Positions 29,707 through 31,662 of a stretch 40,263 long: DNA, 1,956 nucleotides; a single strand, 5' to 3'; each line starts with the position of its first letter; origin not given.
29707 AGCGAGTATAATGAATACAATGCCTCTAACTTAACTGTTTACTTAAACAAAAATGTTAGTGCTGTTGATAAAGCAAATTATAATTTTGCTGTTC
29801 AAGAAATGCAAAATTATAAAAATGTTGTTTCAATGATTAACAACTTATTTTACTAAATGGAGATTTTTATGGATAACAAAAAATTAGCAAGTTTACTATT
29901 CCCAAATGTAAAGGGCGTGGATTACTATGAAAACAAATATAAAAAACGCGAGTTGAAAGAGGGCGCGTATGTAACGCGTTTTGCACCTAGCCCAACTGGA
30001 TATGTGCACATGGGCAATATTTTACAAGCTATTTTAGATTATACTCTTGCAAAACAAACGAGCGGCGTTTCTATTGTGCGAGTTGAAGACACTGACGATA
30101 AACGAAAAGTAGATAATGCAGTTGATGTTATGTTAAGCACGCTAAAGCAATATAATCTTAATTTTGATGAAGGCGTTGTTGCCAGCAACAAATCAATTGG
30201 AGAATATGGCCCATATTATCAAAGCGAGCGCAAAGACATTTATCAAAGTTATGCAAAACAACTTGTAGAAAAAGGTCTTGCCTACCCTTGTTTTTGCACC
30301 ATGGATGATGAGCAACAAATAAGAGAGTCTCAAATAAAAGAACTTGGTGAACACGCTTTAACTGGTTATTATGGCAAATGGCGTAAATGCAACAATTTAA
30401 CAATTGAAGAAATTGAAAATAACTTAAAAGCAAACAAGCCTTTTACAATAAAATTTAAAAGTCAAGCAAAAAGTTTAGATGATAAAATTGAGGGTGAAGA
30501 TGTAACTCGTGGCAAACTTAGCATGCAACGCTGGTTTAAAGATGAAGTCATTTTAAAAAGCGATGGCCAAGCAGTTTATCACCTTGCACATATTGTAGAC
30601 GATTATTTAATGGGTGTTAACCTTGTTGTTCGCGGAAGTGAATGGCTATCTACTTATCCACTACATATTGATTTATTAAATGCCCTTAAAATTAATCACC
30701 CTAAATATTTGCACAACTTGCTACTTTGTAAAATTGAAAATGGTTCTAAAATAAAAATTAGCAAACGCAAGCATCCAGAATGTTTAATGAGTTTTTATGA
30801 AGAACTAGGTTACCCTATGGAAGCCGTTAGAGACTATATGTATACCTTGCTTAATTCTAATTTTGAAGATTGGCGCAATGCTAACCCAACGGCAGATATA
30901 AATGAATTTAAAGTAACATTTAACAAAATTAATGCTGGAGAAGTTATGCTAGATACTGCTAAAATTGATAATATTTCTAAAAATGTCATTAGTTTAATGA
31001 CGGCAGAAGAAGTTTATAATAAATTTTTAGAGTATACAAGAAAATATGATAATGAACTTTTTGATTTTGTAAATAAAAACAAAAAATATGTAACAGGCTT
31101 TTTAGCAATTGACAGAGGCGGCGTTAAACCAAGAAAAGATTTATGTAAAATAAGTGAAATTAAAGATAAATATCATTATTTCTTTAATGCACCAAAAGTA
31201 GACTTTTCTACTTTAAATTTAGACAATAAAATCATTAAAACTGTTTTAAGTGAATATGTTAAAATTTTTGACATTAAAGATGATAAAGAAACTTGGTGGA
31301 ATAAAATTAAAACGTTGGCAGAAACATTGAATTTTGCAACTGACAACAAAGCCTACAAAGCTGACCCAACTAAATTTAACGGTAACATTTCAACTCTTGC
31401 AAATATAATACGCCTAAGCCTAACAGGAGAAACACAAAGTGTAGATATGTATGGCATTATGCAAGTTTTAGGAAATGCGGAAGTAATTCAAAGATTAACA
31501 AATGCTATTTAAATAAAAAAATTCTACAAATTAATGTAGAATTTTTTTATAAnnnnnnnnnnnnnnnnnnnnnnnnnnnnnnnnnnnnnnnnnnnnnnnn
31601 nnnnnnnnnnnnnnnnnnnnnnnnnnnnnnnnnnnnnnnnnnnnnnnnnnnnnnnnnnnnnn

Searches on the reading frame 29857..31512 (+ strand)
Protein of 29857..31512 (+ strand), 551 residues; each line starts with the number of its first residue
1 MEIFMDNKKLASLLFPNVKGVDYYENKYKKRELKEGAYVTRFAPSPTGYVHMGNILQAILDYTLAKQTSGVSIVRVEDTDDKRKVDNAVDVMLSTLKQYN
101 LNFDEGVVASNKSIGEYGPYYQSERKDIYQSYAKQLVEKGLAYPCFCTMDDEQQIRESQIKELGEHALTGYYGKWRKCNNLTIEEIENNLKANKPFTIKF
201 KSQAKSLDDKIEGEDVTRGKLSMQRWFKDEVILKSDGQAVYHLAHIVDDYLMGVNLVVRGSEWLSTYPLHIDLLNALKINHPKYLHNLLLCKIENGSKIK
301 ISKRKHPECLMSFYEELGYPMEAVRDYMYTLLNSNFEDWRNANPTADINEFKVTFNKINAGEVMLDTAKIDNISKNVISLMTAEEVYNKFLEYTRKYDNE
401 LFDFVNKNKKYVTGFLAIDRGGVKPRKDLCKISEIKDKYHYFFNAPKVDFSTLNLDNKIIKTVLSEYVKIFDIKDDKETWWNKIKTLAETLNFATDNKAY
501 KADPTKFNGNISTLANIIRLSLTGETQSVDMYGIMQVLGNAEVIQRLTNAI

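Call 71: search_protein_families(library=pfam, proteins=[window:29857-31512:+], max_evalue=0.001)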
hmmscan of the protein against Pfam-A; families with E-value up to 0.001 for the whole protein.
window:29857-31512:+ (551 aa): 2 families
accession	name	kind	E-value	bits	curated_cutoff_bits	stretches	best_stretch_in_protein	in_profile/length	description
PF00749.27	tRNA-synt_1c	-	6e-62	209.8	23.4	1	39-330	3-274/314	tRNA synthetases class I (E and Q), catalytic domain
PF19269.4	Anticodon_2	-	1.2e-08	35.9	23.6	1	432-551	30-141/141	Anticodon binding domain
